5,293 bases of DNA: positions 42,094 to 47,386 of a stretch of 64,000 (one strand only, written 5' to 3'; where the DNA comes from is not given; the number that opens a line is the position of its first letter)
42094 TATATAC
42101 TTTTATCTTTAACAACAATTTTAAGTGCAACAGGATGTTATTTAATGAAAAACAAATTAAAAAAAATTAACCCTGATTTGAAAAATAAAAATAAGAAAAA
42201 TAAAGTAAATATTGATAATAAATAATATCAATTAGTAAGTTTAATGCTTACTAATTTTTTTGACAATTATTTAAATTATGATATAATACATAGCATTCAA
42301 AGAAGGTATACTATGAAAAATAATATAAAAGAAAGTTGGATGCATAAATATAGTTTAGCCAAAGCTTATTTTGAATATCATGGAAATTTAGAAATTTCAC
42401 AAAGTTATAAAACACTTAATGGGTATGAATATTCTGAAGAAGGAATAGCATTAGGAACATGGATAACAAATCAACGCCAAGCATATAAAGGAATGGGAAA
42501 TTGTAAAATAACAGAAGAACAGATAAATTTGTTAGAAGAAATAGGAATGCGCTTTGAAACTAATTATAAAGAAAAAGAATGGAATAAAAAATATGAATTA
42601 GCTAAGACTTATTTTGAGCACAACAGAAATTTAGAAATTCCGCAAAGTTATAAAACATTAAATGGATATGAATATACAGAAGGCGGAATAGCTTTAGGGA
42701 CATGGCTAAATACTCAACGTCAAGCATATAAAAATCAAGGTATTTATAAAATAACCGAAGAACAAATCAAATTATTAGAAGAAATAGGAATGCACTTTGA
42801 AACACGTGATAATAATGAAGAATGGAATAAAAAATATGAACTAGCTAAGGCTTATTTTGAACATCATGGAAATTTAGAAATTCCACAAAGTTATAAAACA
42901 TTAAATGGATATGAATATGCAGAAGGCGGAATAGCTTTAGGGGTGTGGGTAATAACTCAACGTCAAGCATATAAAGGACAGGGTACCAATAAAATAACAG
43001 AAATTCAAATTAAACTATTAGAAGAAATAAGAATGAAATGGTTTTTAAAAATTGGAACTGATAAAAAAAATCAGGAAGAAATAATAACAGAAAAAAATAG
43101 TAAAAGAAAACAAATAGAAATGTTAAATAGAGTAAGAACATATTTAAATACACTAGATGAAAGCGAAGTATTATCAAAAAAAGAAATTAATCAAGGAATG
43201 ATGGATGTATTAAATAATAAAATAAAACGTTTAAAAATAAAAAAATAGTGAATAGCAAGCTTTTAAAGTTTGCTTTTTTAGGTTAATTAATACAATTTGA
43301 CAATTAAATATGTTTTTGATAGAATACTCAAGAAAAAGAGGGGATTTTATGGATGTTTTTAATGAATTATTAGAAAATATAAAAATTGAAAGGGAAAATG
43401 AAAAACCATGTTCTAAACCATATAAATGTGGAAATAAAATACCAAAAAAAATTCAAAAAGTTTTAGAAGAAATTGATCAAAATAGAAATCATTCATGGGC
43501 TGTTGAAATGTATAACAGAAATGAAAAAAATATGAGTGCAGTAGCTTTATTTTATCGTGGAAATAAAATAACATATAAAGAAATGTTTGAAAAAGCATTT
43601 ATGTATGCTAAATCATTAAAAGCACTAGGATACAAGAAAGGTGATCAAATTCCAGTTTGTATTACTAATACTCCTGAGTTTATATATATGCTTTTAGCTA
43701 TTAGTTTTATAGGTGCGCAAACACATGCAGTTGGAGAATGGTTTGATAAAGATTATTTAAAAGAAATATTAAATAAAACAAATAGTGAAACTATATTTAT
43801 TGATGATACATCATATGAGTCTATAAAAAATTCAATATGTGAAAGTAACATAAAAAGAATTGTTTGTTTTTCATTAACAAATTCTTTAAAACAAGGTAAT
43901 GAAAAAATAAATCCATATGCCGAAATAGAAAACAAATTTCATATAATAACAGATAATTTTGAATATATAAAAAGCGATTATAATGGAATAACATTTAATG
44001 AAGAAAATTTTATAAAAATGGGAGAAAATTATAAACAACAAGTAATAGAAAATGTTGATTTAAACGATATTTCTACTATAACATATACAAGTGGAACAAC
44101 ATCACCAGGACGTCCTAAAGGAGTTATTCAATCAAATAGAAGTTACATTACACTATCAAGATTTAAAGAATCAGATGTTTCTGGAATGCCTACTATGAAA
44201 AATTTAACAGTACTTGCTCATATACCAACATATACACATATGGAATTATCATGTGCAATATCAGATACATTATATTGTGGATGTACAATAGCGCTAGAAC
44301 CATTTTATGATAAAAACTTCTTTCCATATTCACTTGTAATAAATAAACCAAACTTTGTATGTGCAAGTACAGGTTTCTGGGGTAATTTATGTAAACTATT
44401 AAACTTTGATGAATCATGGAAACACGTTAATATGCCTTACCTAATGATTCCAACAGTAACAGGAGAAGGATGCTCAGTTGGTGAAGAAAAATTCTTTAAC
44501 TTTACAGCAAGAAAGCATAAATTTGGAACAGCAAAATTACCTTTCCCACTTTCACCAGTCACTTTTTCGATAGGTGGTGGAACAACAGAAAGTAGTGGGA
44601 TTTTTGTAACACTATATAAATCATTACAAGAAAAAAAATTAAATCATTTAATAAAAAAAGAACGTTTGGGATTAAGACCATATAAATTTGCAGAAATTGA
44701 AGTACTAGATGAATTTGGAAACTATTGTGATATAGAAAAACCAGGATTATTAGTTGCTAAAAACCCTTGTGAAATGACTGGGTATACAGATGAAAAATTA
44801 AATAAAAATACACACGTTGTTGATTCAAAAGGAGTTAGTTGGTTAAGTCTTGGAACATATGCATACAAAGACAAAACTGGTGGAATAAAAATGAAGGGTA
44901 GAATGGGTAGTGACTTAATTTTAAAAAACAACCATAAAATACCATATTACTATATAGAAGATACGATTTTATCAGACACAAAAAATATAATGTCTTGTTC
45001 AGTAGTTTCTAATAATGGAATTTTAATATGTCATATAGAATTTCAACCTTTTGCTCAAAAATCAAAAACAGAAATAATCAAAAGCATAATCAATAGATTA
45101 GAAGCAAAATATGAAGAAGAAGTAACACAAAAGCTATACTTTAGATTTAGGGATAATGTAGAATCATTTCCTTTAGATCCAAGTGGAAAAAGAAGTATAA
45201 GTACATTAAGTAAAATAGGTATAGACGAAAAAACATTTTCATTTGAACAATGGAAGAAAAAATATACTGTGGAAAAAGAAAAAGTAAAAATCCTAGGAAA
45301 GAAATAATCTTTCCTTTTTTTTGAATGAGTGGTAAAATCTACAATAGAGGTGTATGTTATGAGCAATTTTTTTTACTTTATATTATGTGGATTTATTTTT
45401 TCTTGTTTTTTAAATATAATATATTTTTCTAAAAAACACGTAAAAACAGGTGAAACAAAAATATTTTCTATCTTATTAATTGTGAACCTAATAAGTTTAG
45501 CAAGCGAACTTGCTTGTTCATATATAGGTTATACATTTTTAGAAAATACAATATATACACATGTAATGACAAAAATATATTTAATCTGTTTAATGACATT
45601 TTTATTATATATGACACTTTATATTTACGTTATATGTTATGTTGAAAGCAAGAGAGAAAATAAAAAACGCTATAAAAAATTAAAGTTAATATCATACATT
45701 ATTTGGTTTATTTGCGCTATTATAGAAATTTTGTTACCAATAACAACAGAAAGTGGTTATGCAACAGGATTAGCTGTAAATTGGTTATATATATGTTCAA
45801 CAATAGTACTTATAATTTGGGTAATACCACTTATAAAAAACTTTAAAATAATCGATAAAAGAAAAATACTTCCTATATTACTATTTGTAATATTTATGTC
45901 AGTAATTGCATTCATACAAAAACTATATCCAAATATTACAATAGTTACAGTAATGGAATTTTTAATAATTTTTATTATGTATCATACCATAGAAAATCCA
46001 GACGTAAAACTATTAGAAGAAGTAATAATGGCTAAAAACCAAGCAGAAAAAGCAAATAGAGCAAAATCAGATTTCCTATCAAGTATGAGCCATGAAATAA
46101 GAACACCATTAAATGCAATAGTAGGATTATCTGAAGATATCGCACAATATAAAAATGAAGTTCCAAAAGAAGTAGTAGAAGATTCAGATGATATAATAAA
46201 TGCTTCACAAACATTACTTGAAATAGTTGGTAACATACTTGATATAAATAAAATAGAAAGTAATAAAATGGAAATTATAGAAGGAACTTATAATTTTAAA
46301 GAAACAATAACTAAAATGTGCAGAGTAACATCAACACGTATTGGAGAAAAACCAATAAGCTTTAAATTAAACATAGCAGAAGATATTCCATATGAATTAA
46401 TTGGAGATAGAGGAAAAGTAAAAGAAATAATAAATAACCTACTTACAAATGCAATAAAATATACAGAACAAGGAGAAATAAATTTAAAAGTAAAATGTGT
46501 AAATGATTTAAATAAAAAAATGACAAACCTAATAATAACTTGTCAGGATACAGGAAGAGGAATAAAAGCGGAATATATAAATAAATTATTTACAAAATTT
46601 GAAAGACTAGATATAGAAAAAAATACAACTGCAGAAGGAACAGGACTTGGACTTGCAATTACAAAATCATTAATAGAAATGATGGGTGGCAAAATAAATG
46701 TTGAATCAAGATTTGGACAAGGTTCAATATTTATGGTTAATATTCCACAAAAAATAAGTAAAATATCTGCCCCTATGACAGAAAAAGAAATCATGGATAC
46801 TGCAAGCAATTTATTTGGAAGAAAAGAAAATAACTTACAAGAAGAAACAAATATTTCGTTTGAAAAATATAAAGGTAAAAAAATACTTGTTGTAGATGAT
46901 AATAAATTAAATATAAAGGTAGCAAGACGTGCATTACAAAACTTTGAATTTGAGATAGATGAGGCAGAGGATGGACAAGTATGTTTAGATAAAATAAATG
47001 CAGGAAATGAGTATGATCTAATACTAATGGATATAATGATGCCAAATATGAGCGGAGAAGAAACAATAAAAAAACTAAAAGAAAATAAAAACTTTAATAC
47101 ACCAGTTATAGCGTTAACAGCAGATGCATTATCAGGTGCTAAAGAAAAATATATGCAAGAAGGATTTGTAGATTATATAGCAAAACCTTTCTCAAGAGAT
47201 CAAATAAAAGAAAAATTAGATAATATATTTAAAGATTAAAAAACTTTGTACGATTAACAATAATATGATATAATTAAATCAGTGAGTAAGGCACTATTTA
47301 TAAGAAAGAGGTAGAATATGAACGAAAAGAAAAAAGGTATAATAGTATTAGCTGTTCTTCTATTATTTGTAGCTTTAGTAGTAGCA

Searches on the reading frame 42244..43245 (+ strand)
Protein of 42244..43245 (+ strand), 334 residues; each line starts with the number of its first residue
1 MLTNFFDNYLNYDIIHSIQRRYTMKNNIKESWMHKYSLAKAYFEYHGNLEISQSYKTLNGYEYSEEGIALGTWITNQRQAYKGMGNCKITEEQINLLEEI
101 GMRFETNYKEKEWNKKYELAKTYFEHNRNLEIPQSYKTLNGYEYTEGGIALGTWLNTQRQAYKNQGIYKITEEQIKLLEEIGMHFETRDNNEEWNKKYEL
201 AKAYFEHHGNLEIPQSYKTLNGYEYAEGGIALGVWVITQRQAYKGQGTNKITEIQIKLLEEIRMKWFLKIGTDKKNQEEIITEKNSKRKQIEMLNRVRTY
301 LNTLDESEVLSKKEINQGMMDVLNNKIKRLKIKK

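Call 7: search_protein_families(library=pfam, proteins=[window:42244-43245:+], max_evalue=0.01)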
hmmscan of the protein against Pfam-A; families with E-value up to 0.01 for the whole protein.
window:42244-43245:+ (334 aa): 2 families
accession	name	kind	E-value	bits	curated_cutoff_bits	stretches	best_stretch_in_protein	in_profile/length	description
PF03457.19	HA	-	3.2e-48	162.3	28.4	3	110-183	2-64/64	Helicase associated domain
PF14276.11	DUF4363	-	0.0037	17.7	27.5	0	110-145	41-76/107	Domain of unknown function (DUF4363)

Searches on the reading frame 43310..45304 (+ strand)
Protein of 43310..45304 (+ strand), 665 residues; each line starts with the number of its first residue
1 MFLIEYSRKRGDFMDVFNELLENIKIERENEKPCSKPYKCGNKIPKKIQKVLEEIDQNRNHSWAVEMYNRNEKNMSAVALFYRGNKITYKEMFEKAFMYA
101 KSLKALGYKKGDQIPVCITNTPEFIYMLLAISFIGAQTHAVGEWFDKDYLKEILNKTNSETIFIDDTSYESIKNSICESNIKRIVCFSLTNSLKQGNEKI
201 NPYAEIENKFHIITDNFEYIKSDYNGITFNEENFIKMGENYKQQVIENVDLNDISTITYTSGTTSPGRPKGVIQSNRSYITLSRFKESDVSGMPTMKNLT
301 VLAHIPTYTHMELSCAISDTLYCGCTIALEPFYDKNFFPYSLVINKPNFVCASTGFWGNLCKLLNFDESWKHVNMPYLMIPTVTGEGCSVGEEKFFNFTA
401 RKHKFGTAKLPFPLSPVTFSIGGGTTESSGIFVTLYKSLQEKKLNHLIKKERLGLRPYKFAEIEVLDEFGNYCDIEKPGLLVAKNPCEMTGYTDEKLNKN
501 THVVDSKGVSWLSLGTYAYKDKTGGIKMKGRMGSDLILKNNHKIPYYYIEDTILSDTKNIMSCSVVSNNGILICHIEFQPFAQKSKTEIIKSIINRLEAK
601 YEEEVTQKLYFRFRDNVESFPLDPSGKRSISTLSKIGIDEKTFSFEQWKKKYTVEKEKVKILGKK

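Call 7: search_protein_families(library=pfam, proteins=[window:43310-45304:+], max_evalue=0.01)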
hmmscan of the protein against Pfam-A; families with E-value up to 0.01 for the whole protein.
window:43310-45304:+ (665 aa): 1 family
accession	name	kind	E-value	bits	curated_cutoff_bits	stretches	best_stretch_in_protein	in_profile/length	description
PF00501.34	AMP-binding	-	1.9e-36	126.1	29.9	1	70-492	4-383/384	AMP-binding enzyme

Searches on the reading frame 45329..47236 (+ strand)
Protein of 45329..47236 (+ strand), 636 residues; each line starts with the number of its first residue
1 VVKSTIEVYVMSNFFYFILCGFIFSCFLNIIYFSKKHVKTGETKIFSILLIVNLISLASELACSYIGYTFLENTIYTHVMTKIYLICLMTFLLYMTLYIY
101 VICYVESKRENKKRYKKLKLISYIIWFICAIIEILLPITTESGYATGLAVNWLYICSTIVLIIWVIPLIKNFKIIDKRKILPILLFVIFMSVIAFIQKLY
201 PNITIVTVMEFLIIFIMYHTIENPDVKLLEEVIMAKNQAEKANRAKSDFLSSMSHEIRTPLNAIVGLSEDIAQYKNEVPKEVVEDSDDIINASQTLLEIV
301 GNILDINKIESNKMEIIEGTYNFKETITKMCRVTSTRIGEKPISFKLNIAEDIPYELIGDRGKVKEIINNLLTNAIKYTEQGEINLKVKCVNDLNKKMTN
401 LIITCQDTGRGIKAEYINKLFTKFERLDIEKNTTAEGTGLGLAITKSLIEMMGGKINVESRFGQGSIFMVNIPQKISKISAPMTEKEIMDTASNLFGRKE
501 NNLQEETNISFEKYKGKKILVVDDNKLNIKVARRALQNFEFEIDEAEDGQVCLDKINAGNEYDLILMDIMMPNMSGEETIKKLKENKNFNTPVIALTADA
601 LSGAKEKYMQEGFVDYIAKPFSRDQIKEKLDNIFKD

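Call 7: search_protein_families(library=pfam, proteins=[window:45329-47236:+], max_evalue=0.01)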
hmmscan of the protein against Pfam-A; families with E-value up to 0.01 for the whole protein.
window:45329-47236:+ (636 aa): 3 families
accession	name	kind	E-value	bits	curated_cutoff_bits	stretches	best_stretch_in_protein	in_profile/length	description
PF02518.31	HATPase_c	-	7.1e-26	91.3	26.4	1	359-475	1-110/111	Histidine kinase-, DNA gyrase B-, and HSP90-like ATPase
PF00072.30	Response_reg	-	7.5e-26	90.9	30.2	1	519-630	1-110/111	Response regulator receiver domain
PF00512.31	HisKA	-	3.1e-13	50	26.9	1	245-311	1-65/66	His Kinase A (phospho-acceptor) domain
